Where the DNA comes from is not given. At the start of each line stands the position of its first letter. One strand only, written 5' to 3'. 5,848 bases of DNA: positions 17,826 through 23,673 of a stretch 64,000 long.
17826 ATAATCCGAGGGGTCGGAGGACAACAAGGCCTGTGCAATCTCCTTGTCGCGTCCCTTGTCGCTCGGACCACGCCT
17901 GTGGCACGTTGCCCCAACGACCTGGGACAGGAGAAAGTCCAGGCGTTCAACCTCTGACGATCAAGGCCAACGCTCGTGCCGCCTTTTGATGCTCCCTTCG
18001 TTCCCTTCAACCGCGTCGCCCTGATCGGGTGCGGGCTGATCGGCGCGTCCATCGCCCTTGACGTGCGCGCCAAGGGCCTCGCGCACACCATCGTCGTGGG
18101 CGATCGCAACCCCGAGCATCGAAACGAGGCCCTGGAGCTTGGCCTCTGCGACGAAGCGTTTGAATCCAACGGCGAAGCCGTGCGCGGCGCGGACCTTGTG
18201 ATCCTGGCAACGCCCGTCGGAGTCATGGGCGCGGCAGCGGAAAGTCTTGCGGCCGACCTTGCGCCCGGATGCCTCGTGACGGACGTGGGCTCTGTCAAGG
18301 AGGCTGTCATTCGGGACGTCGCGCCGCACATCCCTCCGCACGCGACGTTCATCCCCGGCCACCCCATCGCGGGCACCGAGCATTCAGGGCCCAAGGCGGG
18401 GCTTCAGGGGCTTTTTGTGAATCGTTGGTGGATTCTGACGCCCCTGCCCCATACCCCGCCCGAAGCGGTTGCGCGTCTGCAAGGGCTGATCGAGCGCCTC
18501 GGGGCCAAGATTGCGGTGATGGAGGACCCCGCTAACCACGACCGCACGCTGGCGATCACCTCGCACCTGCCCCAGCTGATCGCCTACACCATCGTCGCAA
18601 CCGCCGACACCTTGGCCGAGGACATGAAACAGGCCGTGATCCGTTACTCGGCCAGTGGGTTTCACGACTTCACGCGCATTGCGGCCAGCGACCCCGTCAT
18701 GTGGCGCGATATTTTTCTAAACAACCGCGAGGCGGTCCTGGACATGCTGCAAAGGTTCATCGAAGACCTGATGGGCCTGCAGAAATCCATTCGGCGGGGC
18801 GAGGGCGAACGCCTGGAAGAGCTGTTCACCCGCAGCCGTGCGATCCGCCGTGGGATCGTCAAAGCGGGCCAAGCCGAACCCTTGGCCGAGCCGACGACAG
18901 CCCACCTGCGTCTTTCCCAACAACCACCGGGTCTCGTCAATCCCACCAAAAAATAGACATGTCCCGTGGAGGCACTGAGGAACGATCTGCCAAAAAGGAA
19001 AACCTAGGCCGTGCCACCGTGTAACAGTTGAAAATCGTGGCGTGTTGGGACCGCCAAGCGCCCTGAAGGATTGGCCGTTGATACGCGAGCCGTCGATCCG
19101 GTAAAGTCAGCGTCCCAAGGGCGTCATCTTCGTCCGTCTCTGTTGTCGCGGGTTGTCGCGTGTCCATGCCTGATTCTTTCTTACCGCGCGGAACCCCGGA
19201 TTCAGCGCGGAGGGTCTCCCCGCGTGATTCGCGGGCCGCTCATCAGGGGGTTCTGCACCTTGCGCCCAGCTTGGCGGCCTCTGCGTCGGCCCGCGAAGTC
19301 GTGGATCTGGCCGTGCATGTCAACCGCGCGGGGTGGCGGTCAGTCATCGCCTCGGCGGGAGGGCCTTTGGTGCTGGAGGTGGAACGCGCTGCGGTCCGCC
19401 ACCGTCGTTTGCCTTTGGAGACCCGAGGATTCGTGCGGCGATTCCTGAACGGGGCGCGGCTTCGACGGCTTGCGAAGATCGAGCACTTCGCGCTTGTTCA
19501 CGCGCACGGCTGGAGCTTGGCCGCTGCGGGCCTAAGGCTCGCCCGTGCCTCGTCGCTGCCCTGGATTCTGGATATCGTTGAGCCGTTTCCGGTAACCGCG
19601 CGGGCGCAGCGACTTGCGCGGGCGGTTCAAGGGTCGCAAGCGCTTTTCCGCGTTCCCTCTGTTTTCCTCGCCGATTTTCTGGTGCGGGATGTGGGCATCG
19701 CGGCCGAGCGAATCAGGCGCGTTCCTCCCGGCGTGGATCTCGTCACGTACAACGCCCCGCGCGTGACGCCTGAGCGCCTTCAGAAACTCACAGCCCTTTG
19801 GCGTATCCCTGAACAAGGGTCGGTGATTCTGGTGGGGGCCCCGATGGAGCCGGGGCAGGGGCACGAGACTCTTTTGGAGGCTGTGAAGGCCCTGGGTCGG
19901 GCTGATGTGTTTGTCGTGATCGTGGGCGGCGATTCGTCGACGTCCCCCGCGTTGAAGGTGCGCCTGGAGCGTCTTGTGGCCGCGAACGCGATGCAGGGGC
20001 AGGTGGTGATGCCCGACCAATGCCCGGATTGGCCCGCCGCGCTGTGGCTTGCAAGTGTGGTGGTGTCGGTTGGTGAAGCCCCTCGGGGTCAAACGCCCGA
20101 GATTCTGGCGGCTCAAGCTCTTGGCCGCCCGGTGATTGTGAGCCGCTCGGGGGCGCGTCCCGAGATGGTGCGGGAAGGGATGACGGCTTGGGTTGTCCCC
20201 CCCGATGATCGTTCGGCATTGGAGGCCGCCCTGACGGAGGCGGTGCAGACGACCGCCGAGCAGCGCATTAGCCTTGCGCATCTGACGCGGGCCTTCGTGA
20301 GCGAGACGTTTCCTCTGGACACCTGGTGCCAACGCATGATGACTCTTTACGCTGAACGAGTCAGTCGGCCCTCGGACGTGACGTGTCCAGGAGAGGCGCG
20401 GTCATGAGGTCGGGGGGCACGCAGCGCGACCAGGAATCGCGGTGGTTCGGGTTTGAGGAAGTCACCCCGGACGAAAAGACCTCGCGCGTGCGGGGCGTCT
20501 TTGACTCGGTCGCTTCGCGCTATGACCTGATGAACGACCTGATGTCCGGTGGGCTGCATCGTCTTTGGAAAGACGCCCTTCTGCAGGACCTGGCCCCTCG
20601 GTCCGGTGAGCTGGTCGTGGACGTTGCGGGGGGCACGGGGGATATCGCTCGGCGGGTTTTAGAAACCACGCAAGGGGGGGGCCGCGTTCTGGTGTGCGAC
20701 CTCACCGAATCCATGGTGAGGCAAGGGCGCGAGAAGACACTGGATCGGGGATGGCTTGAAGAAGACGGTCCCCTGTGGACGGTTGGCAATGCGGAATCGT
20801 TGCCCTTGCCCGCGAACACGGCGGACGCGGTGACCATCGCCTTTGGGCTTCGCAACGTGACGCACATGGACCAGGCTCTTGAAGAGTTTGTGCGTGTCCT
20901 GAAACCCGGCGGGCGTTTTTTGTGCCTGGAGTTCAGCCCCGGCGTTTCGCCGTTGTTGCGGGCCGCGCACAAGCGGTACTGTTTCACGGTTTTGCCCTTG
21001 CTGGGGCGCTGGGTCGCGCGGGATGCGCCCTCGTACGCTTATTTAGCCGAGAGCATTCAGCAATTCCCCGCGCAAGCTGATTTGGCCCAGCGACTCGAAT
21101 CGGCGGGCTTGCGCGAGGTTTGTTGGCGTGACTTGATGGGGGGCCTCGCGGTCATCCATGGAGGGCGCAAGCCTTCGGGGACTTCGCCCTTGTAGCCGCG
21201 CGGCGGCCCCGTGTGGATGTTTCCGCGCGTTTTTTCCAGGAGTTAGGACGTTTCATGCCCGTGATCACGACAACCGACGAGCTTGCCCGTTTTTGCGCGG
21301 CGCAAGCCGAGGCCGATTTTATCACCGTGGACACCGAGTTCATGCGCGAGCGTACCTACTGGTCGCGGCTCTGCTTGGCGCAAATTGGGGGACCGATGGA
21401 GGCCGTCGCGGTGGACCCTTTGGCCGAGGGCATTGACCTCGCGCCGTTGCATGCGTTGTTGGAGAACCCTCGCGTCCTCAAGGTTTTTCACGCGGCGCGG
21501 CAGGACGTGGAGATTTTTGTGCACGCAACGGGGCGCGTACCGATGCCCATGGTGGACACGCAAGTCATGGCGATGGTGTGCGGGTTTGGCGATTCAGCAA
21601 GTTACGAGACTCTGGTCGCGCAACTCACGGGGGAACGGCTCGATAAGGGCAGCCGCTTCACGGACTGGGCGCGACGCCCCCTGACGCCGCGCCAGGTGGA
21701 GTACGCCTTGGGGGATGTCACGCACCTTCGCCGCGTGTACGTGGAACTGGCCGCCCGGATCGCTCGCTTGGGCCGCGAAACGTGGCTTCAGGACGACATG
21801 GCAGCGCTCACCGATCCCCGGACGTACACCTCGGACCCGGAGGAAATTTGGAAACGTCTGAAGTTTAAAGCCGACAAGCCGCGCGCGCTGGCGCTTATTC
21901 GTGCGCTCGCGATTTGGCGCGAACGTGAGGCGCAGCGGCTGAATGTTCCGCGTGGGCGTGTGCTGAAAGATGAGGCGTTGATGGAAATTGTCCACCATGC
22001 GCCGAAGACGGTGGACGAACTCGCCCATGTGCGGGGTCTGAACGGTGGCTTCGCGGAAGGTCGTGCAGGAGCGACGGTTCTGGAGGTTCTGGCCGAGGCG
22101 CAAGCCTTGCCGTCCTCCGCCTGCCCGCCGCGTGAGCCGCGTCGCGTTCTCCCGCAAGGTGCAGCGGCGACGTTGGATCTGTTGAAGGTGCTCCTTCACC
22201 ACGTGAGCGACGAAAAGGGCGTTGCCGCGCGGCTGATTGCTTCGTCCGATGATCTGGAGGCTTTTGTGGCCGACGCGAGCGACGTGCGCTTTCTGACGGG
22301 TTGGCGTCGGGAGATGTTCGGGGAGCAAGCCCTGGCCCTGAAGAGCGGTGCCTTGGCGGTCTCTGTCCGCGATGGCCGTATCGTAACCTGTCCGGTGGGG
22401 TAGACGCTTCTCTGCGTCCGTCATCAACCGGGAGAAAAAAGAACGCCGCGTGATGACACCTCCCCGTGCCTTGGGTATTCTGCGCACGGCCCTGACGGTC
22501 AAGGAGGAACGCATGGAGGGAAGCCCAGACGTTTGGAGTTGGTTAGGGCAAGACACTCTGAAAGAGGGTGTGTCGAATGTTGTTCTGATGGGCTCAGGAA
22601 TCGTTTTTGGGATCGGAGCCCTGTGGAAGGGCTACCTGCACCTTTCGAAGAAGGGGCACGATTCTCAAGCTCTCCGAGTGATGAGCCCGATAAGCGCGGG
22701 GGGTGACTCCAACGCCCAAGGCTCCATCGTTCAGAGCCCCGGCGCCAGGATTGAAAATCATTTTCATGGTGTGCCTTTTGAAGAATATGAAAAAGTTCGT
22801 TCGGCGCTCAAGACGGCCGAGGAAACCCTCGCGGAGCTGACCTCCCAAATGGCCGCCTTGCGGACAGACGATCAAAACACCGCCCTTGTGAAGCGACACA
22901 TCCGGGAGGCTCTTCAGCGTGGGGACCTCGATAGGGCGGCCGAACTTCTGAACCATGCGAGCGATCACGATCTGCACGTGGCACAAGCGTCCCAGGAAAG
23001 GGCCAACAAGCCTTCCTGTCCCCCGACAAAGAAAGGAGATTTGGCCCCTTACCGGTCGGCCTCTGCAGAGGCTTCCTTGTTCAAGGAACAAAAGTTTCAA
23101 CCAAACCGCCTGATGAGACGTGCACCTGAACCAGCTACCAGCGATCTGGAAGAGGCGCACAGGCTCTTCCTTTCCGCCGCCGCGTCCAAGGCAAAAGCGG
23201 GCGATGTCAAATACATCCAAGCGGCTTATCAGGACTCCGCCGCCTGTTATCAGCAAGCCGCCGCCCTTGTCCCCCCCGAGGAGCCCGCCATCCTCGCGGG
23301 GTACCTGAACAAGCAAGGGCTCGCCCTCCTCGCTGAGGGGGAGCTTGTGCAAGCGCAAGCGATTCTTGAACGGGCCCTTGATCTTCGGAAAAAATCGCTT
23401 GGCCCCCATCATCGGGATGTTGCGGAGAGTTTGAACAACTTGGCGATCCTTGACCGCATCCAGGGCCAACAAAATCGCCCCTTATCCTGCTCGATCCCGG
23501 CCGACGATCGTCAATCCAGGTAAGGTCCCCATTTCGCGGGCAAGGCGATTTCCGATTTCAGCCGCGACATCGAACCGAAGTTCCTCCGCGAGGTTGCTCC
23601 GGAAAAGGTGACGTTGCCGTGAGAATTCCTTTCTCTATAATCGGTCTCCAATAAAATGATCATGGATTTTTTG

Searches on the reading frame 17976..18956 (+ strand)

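Call 92: search_protein_families(library=pfam, proteins=[window:17976-18956:+], max_evalue=0.00001)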
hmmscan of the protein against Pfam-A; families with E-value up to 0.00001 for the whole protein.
window:17976-18956:+ (326 aa): 4 families
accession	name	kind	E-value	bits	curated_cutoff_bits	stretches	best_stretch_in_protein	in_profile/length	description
PF02153.23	PDH_N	-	3.5e-43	147.2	26.5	1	26-180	1-153/154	Prephenate dehydrogenase, nucleotide-binding domain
PF20463.3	PDH_C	-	6.1e-28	97.6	22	1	184-284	1-100/102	Prephenate dehydrogenase, dimerization domain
PF03807.23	F420_oxidored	-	3.6e-12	47.2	21.6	1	13-104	1-91/94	NADP oxidoreductase coenzyme F420-dependent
PF03446.21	NAD_binding_2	-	3.5e-07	30.8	21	1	13-137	1-125/161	NAD binding domain of 6-phosphogluconate dehydrogenase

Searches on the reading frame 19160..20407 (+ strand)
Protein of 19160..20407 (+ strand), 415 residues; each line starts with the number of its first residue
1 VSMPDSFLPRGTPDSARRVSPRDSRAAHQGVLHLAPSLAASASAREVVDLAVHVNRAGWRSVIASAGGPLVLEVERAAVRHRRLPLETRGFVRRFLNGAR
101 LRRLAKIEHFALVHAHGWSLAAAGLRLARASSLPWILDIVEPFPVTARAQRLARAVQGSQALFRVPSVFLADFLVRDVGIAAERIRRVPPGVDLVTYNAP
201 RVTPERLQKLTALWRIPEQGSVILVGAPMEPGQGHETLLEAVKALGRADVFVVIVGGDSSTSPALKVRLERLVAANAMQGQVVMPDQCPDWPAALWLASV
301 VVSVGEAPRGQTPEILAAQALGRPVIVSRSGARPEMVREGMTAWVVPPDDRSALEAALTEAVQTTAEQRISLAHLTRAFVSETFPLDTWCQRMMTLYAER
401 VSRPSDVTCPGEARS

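Call 92: search_protein_families(library=pfam, proteins=[window:19160-20407:+], max_evalue=0.00001)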
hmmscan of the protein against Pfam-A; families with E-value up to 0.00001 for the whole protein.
window:19160-20407:+ (415 aa): 4 families
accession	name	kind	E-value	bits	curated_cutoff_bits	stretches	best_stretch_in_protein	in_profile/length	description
PF13692.12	Glyco_trans_1_4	-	3e-15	57.2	27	1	222-362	4-140/142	Glycosyl transferases group 1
PF13439.12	Glyco_transf_4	-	6.7e-12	46.2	28.5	1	47-194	8-168/170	Glycosyltransferase Family 4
PF00534.26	Glycos_transf_1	-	3.5e-11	43.4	26.4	1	215-365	10-159/172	Glycosyl transferases group 1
PF13579.12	Glyco_trans_4_4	-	1.6e-08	35.5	29.7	1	44-191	4-158/158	Glycosyl transferase 4-like domain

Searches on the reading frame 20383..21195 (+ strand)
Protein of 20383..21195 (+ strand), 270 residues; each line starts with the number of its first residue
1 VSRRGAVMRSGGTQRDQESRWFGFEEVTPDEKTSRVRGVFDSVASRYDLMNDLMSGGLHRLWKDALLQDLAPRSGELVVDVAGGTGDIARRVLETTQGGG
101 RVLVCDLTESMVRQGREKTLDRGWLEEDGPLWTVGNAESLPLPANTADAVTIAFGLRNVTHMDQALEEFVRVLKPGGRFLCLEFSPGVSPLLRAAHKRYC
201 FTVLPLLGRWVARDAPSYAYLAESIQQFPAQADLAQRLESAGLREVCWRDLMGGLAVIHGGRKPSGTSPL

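Call 93: search_protein_families(library=pfam, proteins=[window:20383-21195:+], max_evalue=0.00001)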
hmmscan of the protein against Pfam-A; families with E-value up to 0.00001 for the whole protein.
window:20383-21195:+ (270 aa): 6 families
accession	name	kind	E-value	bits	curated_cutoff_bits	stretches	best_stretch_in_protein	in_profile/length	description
PF01209.24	Ubie_methyltran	-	1.5e-70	237.6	20.1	1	32-263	5-233/233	ubiE/COQ5 methyltransferase family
PF08241.18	Methyltransf_11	-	2.6e-16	60.5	21.2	1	79-181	1-95/95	Methyltransferase domain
PF13649.12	Methyltransf_25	-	1.1e-15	58.5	27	1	78-177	1-97/97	Methyltransferase domain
PF08242.18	Methyltransf_12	-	1.2e-12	48.8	30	1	79-179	1-98/98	Methyltransferase domain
PF13847.12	Methyltransf_31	-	2.4e-07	31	27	1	74-185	3-113/145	Methyltransferase domain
PF13489.12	Methyltransf_23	-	6.2e-06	26.5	27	1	60-244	7-160/164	Methyltransferase domain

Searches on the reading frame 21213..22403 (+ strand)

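Call 92: search_protein_families(library=pfam, proteins=[window:21213-22403:+], max_evalue=0.00001)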
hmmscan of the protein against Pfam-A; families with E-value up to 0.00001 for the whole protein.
window:21213-22403:+ (396 aa): 2 families
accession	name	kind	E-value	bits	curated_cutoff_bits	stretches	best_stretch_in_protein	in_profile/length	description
PF01612.26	DNA_pol_A_exo1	-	1.5e-35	123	23.6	1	17-182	3-171/173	3'-5' exonuclease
PF00570.28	HRDC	-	8.9e-16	58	23.8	1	226-293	2-68/68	HRDC domain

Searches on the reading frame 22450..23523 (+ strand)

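Call 43: search_protein_families(library=pfam, proteins=[window:22450-23523:+], max_evalue=0.001)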
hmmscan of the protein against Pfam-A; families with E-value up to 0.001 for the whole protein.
window:22450-23523:+ (357 aa): 2 families
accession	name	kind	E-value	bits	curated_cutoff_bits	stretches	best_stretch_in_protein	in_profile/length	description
PF13424.12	TPR_12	-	4.4e-10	40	30.1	1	286-341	6-61/77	Tetratricopeptide repeat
PF24885.1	TPR_NPHP3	-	0.00019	21.3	100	1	285-336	101-152/239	Nephrocystin-3 TPR domain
